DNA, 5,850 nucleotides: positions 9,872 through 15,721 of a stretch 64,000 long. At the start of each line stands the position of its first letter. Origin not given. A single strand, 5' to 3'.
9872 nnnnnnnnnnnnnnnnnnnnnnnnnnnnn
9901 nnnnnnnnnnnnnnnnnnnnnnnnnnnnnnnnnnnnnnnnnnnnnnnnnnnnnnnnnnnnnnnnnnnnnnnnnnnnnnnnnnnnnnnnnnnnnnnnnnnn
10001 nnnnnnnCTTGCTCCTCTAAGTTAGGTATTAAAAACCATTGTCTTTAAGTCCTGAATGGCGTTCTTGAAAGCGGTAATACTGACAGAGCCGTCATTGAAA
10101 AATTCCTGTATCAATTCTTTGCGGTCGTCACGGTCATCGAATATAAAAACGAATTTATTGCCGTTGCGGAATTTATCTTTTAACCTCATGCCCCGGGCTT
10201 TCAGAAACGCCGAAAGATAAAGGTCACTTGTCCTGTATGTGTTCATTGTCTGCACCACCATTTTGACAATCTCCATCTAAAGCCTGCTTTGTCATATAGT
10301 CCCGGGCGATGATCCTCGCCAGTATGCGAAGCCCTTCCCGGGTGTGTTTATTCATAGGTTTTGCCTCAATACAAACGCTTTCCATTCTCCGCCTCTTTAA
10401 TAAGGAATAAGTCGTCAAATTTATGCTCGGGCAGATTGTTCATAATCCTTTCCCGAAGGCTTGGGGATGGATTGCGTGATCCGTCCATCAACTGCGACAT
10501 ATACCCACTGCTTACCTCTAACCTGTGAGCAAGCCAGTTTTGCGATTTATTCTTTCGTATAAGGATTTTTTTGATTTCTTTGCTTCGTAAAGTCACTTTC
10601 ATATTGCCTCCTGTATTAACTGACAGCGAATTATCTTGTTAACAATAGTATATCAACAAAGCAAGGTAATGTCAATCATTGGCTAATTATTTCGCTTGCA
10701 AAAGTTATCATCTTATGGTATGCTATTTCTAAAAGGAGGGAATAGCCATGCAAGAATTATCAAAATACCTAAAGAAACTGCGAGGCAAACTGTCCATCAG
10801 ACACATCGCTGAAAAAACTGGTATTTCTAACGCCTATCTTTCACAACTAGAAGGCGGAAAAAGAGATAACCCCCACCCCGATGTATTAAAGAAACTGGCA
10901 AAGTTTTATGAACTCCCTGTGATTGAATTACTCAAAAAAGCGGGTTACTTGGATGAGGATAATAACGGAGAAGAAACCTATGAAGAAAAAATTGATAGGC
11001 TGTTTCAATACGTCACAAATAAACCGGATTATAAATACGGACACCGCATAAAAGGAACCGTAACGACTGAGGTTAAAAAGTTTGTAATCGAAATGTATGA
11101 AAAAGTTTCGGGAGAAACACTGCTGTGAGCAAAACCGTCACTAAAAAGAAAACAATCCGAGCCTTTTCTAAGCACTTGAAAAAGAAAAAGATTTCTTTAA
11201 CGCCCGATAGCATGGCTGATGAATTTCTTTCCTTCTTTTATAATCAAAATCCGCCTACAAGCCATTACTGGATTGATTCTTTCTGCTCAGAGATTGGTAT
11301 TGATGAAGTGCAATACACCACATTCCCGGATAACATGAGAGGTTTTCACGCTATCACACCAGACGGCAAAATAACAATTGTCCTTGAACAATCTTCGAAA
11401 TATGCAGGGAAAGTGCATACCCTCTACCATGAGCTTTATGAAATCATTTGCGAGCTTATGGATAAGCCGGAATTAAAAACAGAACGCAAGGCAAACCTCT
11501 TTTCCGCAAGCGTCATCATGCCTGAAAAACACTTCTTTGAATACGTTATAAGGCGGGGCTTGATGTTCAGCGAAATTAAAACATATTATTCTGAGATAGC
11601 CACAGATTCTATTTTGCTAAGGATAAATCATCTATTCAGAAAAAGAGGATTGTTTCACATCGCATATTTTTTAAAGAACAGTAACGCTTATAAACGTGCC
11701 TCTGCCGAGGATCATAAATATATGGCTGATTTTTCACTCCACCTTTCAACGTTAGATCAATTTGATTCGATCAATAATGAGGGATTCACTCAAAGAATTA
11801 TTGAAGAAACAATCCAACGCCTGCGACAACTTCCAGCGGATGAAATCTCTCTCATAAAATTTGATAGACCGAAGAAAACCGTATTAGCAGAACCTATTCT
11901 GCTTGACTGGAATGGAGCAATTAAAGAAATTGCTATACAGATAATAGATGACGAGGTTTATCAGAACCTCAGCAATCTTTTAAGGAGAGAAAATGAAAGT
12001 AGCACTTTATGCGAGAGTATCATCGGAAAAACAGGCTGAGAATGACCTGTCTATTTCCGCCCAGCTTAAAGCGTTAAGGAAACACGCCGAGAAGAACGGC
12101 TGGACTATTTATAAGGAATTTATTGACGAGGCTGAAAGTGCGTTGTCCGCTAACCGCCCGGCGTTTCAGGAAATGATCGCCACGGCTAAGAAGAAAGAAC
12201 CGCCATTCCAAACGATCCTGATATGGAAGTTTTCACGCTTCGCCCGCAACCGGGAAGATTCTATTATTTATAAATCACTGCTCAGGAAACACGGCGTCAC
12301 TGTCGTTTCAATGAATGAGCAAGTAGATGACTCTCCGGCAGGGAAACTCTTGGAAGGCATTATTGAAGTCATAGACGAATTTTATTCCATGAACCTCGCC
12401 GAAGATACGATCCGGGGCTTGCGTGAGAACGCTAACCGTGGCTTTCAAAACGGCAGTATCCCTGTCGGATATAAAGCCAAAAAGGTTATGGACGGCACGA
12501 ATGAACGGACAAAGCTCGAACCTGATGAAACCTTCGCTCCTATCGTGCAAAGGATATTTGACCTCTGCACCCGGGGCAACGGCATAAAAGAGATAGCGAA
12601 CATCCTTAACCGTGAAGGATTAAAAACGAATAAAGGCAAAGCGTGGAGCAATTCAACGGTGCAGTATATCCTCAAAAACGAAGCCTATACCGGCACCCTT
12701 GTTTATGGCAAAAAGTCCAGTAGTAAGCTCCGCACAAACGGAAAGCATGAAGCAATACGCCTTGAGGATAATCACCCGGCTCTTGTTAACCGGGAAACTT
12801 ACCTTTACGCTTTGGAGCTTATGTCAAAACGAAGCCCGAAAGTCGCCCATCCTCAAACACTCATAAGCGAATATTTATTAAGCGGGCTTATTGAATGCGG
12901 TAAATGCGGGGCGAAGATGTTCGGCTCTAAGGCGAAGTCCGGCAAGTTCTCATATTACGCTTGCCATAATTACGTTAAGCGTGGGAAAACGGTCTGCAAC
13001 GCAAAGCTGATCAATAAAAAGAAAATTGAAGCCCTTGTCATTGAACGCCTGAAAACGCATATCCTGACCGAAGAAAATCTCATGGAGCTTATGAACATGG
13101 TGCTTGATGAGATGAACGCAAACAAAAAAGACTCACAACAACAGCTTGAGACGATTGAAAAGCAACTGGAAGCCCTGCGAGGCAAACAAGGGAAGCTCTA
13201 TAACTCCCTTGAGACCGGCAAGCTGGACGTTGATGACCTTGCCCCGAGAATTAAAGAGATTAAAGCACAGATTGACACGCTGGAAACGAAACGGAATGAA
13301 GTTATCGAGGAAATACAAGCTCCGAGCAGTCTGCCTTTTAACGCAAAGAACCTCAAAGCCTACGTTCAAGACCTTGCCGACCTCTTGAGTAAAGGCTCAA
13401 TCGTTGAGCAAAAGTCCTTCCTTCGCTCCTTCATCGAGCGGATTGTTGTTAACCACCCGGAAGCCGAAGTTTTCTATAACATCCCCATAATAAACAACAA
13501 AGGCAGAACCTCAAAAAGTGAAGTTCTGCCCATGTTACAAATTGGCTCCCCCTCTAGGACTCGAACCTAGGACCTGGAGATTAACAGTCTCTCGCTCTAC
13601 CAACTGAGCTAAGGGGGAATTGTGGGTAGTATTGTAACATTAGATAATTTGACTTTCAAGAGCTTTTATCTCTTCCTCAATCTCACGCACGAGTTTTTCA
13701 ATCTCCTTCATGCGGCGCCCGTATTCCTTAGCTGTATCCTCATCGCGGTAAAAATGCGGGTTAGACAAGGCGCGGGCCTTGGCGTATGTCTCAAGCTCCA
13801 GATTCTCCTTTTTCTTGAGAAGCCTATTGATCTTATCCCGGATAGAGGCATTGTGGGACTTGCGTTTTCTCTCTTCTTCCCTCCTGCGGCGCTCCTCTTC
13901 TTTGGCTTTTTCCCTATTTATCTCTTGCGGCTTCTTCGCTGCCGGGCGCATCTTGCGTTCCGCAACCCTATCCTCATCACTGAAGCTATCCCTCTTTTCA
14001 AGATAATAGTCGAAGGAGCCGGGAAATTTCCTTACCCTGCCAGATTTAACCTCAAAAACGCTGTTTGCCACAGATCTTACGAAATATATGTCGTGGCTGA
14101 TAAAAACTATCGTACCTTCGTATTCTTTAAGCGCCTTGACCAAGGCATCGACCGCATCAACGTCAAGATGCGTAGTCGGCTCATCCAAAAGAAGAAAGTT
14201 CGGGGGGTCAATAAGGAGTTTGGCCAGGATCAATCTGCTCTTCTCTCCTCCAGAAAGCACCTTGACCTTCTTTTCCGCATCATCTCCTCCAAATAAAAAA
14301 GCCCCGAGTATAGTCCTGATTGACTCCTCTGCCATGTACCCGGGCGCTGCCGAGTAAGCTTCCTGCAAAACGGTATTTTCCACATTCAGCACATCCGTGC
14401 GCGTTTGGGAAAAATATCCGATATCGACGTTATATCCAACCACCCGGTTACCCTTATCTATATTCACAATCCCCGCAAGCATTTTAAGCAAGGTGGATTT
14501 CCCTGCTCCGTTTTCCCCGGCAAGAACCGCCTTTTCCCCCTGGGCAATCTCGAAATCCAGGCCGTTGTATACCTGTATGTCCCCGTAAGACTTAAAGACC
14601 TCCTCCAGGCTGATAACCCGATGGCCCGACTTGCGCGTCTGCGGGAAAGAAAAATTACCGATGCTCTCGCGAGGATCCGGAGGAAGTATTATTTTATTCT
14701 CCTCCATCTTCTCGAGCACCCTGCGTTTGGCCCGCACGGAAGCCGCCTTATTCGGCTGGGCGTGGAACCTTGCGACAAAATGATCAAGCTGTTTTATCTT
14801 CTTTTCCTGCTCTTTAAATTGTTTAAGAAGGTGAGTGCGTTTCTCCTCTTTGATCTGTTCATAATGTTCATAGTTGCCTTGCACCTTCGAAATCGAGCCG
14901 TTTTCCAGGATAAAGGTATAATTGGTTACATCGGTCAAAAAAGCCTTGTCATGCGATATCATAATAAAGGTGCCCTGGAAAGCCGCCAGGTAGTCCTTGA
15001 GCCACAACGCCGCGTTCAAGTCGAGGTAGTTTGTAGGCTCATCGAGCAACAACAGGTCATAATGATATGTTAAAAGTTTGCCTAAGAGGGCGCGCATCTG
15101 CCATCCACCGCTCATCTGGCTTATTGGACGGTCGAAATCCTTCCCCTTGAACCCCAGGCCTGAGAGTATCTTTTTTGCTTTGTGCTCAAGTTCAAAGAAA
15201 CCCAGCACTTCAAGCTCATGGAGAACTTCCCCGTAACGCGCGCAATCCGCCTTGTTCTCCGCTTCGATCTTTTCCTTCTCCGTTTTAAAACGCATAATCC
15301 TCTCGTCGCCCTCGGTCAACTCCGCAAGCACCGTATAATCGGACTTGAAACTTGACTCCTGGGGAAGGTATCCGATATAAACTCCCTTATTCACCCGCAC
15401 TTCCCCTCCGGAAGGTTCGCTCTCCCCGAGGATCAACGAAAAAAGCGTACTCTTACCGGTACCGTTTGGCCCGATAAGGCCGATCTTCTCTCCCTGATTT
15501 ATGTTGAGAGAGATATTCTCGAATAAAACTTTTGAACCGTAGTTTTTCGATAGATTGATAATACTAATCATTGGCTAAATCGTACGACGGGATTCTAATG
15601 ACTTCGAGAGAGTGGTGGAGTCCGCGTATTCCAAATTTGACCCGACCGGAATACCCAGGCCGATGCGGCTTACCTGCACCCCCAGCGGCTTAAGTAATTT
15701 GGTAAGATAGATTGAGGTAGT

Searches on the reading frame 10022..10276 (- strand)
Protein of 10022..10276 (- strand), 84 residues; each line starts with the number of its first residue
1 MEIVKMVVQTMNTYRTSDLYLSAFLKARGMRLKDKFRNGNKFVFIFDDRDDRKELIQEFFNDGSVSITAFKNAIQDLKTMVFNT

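Call 53: search_protein_families(library=pfam, proteins=[window:10022-10276:-], max_evalue=0.001)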
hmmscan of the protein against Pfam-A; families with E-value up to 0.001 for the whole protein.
window:10022-10276:- (84 aa): 1 family
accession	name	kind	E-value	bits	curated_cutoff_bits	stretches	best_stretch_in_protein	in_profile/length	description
PF18903.5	DUF5659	-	2.6e-13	50.1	23.6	1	11-82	1-74/75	Domain of unknown function (DUF5659)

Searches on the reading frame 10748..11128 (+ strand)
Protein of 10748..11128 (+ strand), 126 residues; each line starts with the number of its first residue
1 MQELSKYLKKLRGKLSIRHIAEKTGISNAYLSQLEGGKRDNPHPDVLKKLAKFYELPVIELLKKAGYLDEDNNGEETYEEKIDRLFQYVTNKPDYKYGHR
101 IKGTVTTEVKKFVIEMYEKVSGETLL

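Call 53: search_protein_families(library=pfam, proteins=[window:10748-11128:+], max_evalue=0.001)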
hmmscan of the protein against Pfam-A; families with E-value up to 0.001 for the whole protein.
window:10748-11128:+ (126 aa): 3 families
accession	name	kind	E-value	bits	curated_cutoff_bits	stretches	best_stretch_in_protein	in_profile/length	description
PF12844.13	HTH_19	-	1.7e-09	37.9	30.2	1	9-66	5-63/64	Helix-turn-helix domain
PF01381.28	HTH_3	-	2.1e-09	37.7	23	1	8-61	1-55/55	Helix-turn-helix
PF13560.12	HTH_31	-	3.5e-08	34.1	27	1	4-59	2-59/64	Helix-turn-helix domain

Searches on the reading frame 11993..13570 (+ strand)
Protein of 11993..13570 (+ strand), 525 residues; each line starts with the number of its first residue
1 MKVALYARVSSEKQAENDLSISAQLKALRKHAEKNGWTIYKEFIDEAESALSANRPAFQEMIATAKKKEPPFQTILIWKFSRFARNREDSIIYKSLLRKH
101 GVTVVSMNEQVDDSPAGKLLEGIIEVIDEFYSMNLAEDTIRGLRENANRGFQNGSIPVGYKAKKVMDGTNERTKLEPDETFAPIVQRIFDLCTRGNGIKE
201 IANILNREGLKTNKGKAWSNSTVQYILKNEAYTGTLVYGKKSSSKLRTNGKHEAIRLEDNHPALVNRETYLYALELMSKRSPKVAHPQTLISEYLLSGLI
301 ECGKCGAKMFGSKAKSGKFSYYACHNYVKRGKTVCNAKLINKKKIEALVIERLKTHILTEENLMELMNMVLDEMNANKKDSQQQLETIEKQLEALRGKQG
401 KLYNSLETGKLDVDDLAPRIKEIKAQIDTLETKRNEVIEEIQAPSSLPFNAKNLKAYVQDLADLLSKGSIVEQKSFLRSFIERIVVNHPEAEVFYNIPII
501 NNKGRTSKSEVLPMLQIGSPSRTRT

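Call 53: search_protein_families(library=pfam, proteins=[window:11993-13570:+], max_evalue=0.001)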
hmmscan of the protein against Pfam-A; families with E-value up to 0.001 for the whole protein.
window:11993-13570:+ (525 aa): 3 families
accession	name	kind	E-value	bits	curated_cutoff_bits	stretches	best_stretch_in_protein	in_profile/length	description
PF00239.26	Resolvase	-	1.9e-33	116.1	23.3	1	3-150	1-143/145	Resolvase, N terminal domain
PF07508.19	Recombinase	-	4.6e-26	91.5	21.1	1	182-280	4-102/102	Recombinase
PF13408.12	Zn_ribbon_recom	-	1.3e-15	57.9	25.3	1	295-354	1-58/58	Recombinase zinc beta ribbon domain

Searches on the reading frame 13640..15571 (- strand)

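Call 53: search_protein_families(library=pfam, proteins=[window:13640-15571:-], max_evalue=0.001)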
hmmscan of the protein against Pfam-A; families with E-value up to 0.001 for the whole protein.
window:13640-15571:- (643 aa): 14 families
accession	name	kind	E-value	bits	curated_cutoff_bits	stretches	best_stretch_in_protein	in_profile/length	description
PF00005.33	ABC_tran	-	5.1e-49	166.8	25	2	18-181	2-137/137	ABC transporter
PF12848.13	ABC_tran_Xtn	-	7e-16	58.5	25.9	1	222-292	3-73/85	ABC transporter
PF13304.12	AAA_21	-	7.2e-14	53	27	1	440-498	239-303/304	AAA domain, putative AbiEii toxin, Type IV TA system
PF02463.25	SMC_N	-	2.5e-10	40.6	40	0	437-501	135-205/220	RecF/RecN/SMC N terminal domain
PF13555.12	AAA_29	-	3.4e-08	33.6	27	0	335-362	12-39/61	P-loop containing region of AAA domain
PF13401.12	AAA_22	-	3.1e-06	28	27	0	32-89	10-61/130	AAA domain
PF03193.22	RsgA_GTPase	-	4.3e-06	27.1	30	0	342-370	104-131/174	RsgA GTPase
PF13479.12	AAA_24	-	7e-05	23.2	27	0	347-372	4-29/195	AAA domain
PF13604.12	AAA_30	-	0.00013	22.2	27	0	348-382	21-54/191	AAA domain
PF00006.31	ATP-synt_ab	-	0.00018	21.6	29.5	0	22-50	9-37/213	ATP synthase alpha/beta family, nucleotide-binding domain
PF13175.12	AAA_15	-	0.00034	20.8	32.1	0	340-635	17-187/374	AAA ATPase domain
PF13476.12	AAA_23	-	0.00042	21.4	27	0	338-365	13-39/201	AAA domain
PF13191.12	AAA_16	-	0.00059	20.8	32.6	0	346-384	25-63/167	AAA ATPase domain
PF06414.18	Zeta_toxin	-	0.00077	19.4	22.3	0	349-376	20-46/199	Zeta toxin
